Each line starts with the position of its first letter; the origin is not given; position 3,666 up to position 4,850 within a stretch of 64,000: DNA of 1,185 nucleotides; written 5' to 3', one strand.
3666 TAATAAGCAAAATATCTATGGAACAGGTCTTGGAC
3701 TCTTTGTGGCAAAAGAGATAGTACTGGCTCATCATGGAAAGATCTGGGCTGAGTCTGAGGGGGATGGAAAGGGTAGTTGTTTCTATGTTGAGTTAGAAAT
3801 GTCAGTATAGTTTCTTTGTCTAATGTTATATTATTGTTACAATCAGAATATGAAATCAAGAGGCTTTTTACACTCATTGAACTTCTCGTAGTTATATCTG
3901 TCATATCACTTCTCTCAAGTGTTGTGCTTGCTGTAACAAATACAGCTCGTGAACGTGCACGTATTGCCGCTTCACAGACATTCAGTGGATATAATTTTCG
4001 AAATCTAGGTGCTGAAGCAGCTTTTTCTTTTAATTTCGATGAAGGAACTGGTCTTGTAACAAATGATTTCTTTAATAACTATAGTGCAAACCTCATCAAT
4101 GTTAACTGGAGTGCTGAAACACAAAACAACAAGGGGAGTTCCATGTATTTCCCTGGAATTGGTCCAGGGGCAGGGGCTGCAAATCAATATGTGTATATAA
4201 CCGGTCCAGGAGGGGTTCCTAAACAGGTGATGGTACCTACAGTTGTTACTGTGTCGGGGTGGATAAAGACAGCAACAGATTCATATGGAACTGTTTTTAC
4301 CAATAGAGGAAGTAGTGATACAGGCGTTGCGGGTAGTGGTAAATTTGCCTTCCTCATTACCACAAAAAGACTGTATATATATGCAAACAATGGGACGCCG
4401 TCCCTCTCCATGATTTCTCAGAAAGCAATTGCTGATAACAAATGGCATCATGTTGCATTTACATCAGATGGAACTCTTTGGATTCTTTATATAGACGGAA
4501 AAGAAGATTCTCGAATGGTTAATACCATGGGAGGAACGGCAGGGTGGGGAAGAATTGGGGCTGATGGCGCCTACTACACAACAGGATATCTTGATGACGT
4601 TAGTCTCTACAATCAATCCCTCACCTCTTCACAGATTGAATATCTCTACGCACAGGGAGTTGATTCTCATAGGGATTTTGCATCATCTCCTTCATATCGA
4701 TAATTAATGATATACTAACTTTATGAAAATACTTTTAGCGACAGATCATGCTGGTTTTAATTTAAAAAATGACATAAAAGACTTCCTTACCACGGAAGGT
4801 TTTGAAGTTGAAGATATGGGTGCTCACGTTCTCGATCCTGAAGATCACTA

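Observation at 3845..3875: Canonical prepilin leader (MKSRG|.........) is only reachable by a frameshift at a T5 tract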

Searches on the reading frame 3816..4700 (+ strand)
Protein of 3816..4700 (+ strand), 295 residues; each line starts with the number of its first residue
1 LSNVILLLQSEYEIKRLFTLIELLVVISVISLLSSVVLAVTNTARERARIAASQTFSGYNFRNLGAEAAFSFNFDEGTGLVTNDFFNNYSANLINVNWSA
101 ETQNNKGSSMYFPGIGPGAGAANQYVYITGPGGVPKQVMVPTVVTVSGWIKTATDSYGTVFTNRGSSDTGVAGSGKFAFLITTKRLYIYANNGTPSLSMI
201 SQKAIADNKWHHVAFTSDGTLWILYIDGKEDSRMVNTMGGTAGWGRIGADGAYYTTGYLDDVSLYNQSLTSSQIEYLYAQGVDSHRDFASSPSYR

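Call 6: find_homologous_proteins(query=window:3816-4700:+)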
Query window:3816-4700:+ (295 aa): 33 proteins with E <= 0.001 among 1697 candidates.
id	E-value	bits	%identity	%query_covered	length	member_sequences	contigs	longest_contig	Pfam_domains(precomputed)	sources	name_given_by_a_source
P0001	1.1e-186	637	100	98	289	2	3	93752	PF13385.14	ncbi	-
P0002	6.9e-155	533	85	95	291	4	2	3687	PF07963.18,PF13385.14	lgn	-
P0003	1.2e-28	118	37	92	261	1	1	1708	PF07963.18,PF13385.14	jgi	jgi:prepilin-type N-terminal cleavage/methylation domain-containing protein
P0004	5.2e-28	116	34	94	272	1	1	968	PF07963.18,PF00354.25,PF13385.14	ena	-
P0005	1.4e-24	105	32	91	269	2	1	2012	PF07963.18,PF13385.14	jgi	-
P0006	1.6e-22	98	33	90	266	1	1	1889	PF07963.18,PF07953.21,PF13385.14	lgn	-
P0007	3.8e-21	94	33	95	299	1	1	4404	PF07963.18,PF13385.14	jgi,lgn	jgi:prepilin-type N-terminal cleavage/methylation domain-containing protein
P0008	3.9e-21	94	32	90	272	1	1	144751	PF07963.18,PF13385.14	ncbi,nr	ncbi:MAG: prepilin-type N-terminal cleavage/methylation domain-containing protein [Candidatus Taylor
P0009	6.5e-21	93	34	91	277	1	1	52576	PF07963.18,PF07953.21,PF13385.14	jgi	jgi:prepilin-type N-terminal cleavage/methylation domain-containing protein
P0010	1.0e-20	92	33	90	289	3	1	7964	PF07963.18,PF13385.14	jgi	jgi:prepilin-type N-terminal cleavage/methylation domain-containing protein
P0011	2.1e-20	91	34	94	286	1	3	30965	PF07963.18,PF13385.14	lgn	-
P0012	3.0e-20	91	34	91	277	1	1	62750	PF07963.18,PF07953.21,PF13385.14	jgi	jgi:prepilin-type N-terminal cleavage/methylation domain-containing protein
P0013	1.6e-19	88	31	93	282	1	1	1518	PF07963.18,PF13385.14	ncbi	-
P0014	1.6e-19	88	31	92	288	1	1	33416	PF07963.18,PF07953.21,PF13385.14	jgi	-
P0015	1.3e-18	85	34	89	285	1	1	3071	PF07963.18,PF13385.14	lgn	-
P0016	6.1e-18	83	33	89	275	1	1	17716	PF07963.18,PF13385.14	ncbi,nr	ncbi:MAG TPA: LamG domain-containing protein [Candidatus Paceibacterota bacterium]|nr:LamG domain-co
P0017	8.8e-18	83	28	93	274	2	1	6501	PF07963.18,PF13385.14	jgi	jgi:prepilin-type N-terminal cleavage/methylation domain-containing protein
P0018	1.1e-17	82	32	92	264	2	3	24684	PF07963.18,PF13385.14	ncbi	-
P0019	2.7e-17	81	30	90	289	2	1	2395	PF07963.18,PF13385.14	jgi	jgi:prepilin-type N-terminal cleavage/methylation domain-containing protein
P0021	1.2e-16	79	32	90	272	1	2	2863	PF07963.18,PF13385.14,PF02210.32,PF00054.31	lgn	-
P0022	9.2e-16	76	28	90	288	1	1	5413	PF07963.18,PF07953.21,PF13385.14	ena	-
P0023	1.7e-15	75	32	87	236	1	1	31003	PF07963.18,PF13385.14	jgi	jgi:prepilin-type N-terminal cleavage/methylation domain-containing protein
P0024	1.1e-13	69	30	92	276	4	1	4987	PF07963.18,PF13385.14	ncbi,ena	-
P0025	1.7e-13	69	28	92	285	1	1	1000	PF07963.18,PF13385.14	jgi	jgi:prepilin-type N-terminal cleavage/methylation domain-containing protein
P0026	5.3e-13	67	30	93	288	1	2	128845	PF07963.18,PF13385.14,PF02210.32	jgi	jgi:prepilin-type N-terminal cleavage/methylation domain-containing protein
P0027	6.6e-13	67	32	79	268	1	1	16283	PF07963.18,PF07953.21,PF13385.14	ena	-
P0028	1.3e-12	66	29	85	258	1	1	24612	PF07963.18,PF13385.14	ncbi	-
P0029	2.3e-12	65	27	28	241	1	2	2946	PF07963.18,PF13385.14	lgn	-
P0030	2.3e-11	62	31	85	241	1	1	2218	PF07963.18,PF13385.14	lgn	-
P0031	7.6e-11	60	27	90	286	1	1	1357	PF07963.18,PF13385.14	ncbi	-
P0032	4.1e-4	38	70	14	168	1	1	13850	PF07963.18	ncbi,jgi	jgi:prepilin-type N-terminal cleavage/methylation domain-containing protein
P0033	7.2e-4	37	63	14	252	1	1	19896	PF07963.18,PF13385.14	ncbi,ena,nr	ncbi:MAG: hypothetical protein BRC25_02355 [Parcubacteria group bacterium SW_6_46_9]|nr:MAG: hypothe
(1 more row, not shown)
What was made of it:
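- Tried and rejected: Paceibacterota, Parcubacteria; call 6) and from gene content.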

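Call 7: search_protein_families(library=pfam, proteins=[window:3816-4700:+], max_evalue=0.01)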
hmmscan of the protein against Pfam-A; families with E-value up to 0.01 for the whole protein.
window:3816-4700:+ (295 aa): 4 families
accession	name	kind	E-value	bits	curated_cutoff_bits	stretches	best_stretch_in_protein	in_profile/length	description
PF13385.13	Laminin_G_3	-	1.7e-19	70.9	27.6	1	140-274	15-150/151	Concanavalin A-like lectin/glucanases superfamily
PF00054.30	Laminin_G_1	-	0.00026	21.7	24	1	185-259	30-101/131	Laminin G domain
PF02210.31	Laminin_G_2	-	0.00041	21.3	22.9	1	172-236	16-81/126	Laminin G domain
PF07963.17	N_methyl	-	0.009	16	21.2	0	18-38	7-27/27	Prokaryotic N-terminal methylation motif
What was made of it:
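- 3867..4703 (+): Mature pilin coding region (278 codons plus stop) in the -1 frame relative to ATG 3850. It encodes the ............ alpha-1 helix followed by a ConA-like/LamG jelly-roll. It is intact, with no internal stop. Pfam Laminin_G_3 E=1.7e-19 (call 7).
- On Type IV pilin (class III signal peptide; Pfam PF07963 N_methyl / TIGR02532): N_methyl scores 16.0 bits against a 21.2 cut-off (call 7).
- On Modular pilins with a ConA-like/LamG lectin module (S. sanguinis PilC type): Laminin_G_3 E=1.7e-19, residues 140-274 (call 7).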

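Call 9: find_encoding_contigs(protein=P0001, flank=3000, max_places=10)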
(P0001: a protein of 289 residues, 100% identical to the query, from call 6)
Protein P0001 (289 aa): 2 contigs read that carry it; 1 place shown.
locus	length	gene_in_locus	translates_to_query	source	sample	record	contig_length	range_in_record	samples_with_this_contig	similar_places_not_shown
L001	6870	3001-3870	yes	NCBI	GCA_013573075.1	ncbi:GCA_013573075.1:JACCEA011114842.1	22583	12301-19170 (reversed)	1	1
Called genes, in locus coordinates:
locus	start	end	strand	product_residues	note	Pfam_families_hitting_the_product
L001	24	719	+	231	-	PF01553:Acyltransferase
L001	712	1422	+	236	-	PF12710:HAD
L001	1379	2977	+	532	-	PF00512:HisKA, PF02518:HATPase_c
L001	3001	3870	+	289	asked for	PF13385:Laminin_G_3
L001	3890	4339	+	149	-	PF02502:LacAB_rpiB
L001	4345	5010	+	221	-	PF00834:Ribul_P_3_epim, PF00977:His_biosynth (faint)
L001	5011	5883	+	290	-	PF13292:DXP_synthase_N, PF00456:Transketolase_N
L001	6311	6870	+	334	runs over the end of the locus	PF02779:Transket_pyr, PF02780:Transketolase_C, PF22613:Transketolase_C_1 (weak), PF17147:PFOR_II (weak)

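Call 10: find_encoding_contigs(protein=P0002, flank=3000, max_places=10)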
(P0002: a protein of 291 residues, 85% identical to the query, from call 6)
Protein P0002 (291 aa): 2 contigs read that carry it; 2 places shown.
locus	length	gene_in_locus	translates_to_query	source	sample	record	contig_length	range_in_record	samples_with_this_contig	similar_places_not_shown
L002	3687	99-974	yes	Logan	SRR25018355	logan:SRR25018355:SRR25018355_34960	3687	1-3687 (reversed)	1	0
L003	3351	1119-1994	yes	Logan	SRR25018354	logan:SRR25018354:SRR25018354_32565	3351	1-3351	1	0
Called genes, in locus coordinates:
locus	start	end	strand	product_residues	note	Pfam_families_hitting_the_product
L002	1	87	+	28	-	?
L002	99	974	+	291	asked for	PF07963:N_methyl, PF13385:Laminin_G_3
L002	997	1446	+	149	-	PF02502:LacAB_rpiB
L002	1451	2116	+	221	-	PF00834:Ribul_P_3_epim, PF00977:His_biosynth (faint)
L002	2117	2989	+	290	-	PF13292:DXP_synthase_N, PF00456:Transketolase_N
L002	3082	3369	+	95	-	PF05973:Gp49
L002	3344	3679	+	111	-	PF12844:HTH_19 (weak), PF13560:HTH_31, PF01381:HTH_3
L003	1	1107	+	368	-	?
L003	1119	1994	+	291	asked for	PF07963:N_methyl, PF13385:Laminin_G_3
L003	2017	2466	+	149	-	PF02502:LacAB_rpiB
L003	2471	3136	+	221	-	PF00834:Ribul_P_3_epim, PF00977:His_biosynth (faint)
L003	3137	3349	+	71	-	?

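Call 15: list_cluster_members(proteins=[P0001, P0002])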
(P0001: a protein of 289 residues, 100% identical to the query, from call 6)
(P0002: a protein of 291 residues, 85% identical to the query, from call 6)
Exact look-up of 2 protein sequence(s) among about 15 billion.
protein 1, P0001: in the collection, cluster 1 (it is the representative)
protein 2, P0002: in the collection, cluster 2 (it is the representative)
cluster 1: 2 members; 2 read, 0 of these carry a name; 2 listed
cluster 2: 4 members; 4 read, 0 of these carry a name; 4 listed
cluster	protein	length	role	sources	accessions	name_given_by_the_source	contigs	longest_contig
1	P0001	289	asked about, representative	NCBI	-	-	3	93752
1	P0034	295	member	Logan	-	-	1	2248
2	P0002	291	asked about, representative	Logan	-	-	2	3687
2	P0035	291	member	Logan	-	-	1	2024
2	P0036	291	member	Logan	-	-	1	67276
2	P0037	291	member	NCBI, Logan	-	-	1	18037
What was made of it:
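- On Simple-sequence-repeat phase-variable (contingency) locus: No in-frame member exists in the allele's 90% cluster (call 15).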

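Call 17: find_encoding_contigs(protein=window:3816-4700:+, flank=3000, max_places=10)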
Protein window:3816-4700:+ (295 aa): 1 contig read that carries it; 1 place shown.
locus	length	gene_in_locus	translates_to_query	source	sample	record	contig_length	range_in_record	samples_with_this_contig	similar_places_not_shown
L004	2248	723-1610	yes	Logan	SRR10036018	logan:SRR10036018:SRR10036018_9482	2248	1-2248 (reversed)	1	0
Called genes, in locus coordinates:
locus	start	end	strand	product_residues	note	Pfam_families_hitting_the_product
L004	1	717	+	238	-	?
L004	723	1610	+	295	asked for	PF13385:Laminin_G_3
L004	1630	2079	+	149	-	PF02502:LacAB_rpiB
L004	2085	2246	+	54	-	?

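Call 24: find_encoding_contigs(protein=P0036, flank=10000, max_places=4)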
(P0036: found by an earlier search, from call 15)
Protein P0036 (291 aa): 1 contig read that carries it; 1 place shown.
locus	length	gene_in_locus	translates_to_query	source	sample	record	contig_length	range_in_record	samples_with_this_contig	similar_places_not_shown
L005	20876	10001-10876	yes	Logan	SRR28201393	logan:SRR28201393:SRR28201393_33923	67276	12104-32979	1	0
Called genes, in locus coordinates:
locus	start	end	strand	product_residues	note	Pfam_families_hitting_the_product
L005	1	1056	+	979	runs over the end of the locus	PF00580:UvrD-helicase, PF13245:AAA_19, PF13361:UvrD_C, PF13538:UvrD_C_2 (weak), PF12705:PDDEXK_1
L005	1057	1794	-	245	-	PF13098:Thioredoxin_2 (weak), PF13462:Thioredoxin_4, PF01323:DSBA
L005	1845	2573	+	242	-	PF02535:Zip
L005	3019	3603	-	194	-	PF13482:RNase_H_2, PF10108:DNA_pol_B_exo2 (faint)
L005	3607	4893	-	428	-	PF13393:tRNA-synt_His, PF00587:tRNA-synt_2b, PF03129:HGTP_anticodon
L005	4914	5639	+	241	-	PF01509:TruB_N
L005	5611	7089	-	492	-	PF02518:HATPase_c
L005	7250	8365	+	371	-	PF01488:Shikimate_DH (weak)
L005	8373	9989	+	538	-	PF16927:HisKA_7TM, PF00512:HisKA, PF02518:HATPase_c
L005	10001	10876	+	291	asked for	PF07963:N_methyl, PF13385:Laminin_G_3, PF00054:Laminin_G_1 (faint), PF02210:Laminin_G_2 (faint)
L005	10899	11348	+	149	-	PF02502:LacAB_rpiB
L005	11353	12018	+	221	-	PF00834:Ribul_P_3_epim, PF00977:His_biosynth (faint)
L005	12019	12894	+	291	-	PF13292:DXP_synthase_N, PF00456:Transketolase_N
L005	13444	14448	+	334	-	PF02779:Transket_pyr, PF02780:Transketolase_C, PF22613:Transketolase_C_1 (weak), PF17147:PFOR_II (weak)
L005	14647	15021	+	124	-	-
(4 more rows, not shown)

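Call 25: find_encoding_contigs(protein=P0037, flank=3000, max_places=4)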
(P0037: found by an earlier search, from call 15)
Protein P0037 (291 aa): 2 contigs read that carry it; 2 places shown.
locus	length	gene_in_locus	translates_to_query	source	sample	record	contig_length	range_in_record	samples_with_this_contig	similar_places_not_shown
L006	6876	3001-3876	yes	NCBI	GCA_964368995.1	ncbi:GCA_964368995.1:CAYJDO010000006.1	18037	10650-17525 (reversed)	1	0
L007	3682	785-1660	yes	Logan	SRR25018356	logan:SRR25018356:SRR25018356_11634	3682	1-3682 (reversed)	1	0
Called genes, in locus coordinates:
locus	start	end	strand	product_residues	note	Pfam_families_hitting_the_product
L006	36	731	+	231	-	PF01553:Acyltransferase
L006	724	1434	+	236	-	PF12710:HAD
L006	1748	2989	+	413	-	PF00512:HisKA, PF02518:HATPase_c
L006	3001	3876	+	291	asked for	PF07963:N_methyl, PF13385:Laminin_G_3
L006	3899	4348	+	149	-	PF02502:LacAB_rpiB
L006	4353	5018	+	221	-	PF00834:Ribul_P_3_epim, PF00977:His_biosynth (faint)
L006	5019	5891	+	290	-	PF13292:DXP_synthase_N, PF00456:Transketolase_N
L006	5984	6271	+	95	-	PF05973:Gp49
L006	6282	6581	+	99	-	PF12844:HTH_19 (weak), PF13560:HTH_31, PF01381:HTH_3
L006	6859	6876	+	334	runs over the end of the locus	PF02779:Transket_pyr, PF02780:Transketolase_C, PF22613:Transketolase_C_1 (weak), PF17147:PFOR_II (weak)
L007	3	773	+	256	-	?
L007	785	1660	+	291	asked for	PF07963:N_methyl, PF13385:Laminin_G_3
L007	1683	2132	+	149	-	PF02502:LacAB_rpiB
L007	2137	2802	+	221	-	PF00834:Ribul_P_3_epim, PF00977:His_biosynth (faint)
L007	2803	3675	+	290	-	PF13292:DXP_synthase_N, PF00456:Transketolase_N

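Call 26: find_encoding_contigs(protein=P0035, flank=3000, max_places=4)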
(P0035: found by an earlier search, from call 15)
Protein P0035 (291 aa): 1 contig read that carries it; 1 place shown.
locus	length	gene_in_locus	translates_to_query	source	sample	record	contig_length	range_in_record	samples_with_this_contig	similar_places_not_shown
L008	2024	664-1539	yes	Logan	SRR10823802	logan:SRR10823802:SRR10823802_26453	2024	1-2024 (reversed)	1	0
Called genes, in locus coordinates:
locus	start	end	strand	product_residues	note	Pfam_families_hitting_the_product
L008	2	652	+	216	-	?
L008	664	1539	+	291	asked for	PF07963:N_methyl, PF13385:Laminin_G_3, PF02210:Laminin_G_2 (faint)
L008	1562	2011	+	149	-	PF02502:LacAB_rpiB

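Call 42: search_solved_structures(query=window:3867-4700:+, max_evalue=1)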
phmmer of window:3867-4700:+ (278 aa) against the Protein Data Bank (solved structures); distinct sequences matched with E-value up to 1: 15.
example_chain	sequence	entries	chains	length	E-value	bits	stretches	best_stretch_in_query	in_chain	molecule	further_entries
3poy_A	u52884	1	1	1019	0.00036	23.3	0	161-204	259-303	Neurexin-1-alpha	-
3r05_A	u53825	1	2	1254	0.00084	22.1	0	161-204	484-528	Neurexin-1-alpha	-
3qcw_A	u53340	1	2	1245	0.005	19.5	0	161-204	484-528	Neurexin-1-alpha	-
3sh4_A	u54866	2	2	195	0.026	17.2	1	112-243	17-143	LG3 peptide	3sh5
2m7g_A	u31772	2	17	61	0.052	16.2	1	1-53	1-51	Geopilin domain 1 protein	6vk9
5ykz_A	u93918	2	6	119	0.095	15.3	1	114-143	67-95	Capsid protein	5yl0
6gv9_A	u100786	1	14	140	0.11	15.1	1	1-43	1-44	Prepilin peptidase-dependent protein D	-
7tgg_A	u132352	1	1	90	0.16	14.6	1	1-50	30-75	Geopilin domain 1 protein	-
9egp_A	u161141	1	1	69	0.23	14.1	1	1-38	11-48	Geopilin domain 1 protein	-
6xxd_A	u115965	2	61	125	0.27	13.8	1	1-34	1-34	PilA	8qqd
3asi_A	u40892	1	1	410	0.34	13.5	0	170-212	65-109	Neurexin-1-alpha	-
6ab5_A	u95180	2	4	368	0.41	13.3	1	120-143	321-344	Capsid protein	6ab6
3sok_A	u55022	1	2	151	0.61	12.7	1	1-92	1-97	Fimbrial protein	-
6cw1_A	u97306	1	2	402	0.66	12.6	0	161-204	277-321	Neurexin-1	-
1oqw_A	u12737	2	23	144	0.69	12.5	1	1-69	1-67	Fimbrial protein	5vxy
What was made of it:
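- On Modular pilins with a ConA-like/LamG lectin module (S. sanguinis PilC type): No PilC chain appears among the PDB sequence hits at E<=1 (call 42).
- Closest known: Streptococcus sanguinis PilC, a modular minor pilin with a ConA-like lectin module. Different: No detectable sequence relationship: PilC is not among the PDB sequence hits at E<=1 (call 42).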

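Call 49: search_protein_families(library=ncbifam, proteins=[window:3816-4700:+], max_evalue=0.1)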
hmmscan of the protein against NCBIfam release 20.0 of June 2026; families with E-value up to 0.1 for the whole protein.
seq(295 aa): 13 families
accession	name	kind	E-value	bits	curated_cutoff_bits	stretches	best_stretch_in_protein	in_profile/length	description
TIGR01708.2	typeII_sec_gspH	equivalog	7.4e-05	22.8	80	1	18-50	4-36/169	type II secretion system minor pseudopilin GspH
NF052521.1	TafC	equivalog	0.00012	21.4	410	1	200-281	274-363/373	TafC family fimbrial protein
NF007800.0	PRK10506.1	equivalog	0.00024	21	158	1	14-52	7-45/163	prepilin peptidase-dependent protein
TIGR02596.1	TIGR02596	subfamily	0.00031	20.9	70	1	18-52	1-35/196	Verru_Chthon cassette protein D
NF040999.1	pilin_ComGC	equivalog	0.00074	19.7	75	1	18-51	4-35/84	competence type IV pilus major pilin ComGC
TIGR02532.1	IV_pilin_GFxxxE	domain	0.00083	19.1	16.3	1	18-38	4-24/24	prepilin-type N-terminal cleavage/methylation domain-containing protein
NF007862.0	PRK10574.1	equivalog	0.0015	18.7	138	1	15-40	4-29/145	prepilin peptidase-dependent pilin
TIGR01710.1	typeII_sec_gspG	equivalog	0.0028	17.7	88.85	1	18-52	3-37/134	type II secretion system major pseudopilin GspG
TIGR02599.1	TIGR02599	subfamily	0.0042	16.4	256.5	1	18-55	2-39/361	Verru_Chthon cassette protein C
NF040982.1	ComGD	equivalog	0.0058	17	70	0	18-43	4-28/139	competence type IV pilus minor pilin ComGD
NF041013.1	T4P_ComGE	equivalog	0.011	15.9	49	1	18-53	6-41/83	competence type IV pilus minor pilin ComGE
NF041002.1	pilin_ComGF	equivalog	0.03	14.6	80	1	18-47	4-33/139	competence type IV pilus minor pilin ComGF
NF007852.0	PRK10561.1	equivalog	0.037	13.9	335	1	2-88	57-143/295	sn-glycerol-3-phosphate ABC transporter permease UgpA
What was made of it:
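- On Type IV pilin (class III signal peptide; Pfam PF07963 N_methyl / TIGR02532): TIGR02532 scores 19.1 bits, above its 16.3 cut-off, on the helix part alone (call 49).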

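Call 57: predict_structure(alignment_id=A2)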
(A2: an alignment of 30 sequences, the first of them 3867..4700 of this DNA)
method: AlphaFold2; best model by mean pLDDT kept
length: 278 residues; sequences in the alignment: 30
mean_pLDDT: 82.4   pTM: 0.81
mean pLDDT of the five models: 82.4, 81.6, 81.4, 80.2, 79.8
residues with pLDDT >= 90: 121; 70-90: 102; 50-70: 38; < 50: 17
segments of 3 or more residues with pLDDT < 50: 152-156, 270-278
pLDDT, mean of each block of 10 residues (from residue 1): 79 73 79 90 90 95 94 92 94 82 69 83 90 90 75 56 89 77 94 96 93 92 83 77 95 73 55 44
secondary structure, 60 per line:
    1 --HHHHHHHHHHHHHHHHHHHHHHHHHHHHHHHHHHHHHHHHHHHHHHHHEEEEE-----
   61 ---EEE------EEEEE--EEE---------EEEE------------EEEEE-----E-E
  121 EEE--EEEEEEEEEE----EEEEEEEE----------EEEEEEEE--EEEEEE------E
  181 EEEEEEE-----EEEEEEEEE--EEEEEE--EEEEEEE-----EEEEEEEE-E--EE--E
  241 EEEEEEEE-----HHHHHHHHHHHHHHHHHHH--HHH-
elements in order: H3-50 E51-55 E64-66 E73-77 E80-82 E92-95 E108-112 E120-123 E126-135 E140-147 E158-165 E168-173 E180-187 E193-201 E204-209 E212-218 E224-231 E240-248 H254-272
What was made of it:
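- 3867..4703 (+): AlphaFold2 model: pLDDT 82, helix 3-50, beta-sandwich 51-248 (call 57).
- On Type IV pilin (class III signal peptide; Pfam PF07963 N_methyl / TIGR02532): The AlphaFold2 model has a helix over residues 3-50 (call 57).
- On Modular pilins with a ConA-like/LamG lectin module (S. sanguinis PilC type): The model has a beta-sandwich over 51-248 (pLDDT 82, pTM 0.81; call 57).
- Closest known: Streptococcus sanguinis PilC, a modular minor pilin with a ConA-like lectin module. Different: In the model here, the helix runs straight into the jelly-roll (call 57).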
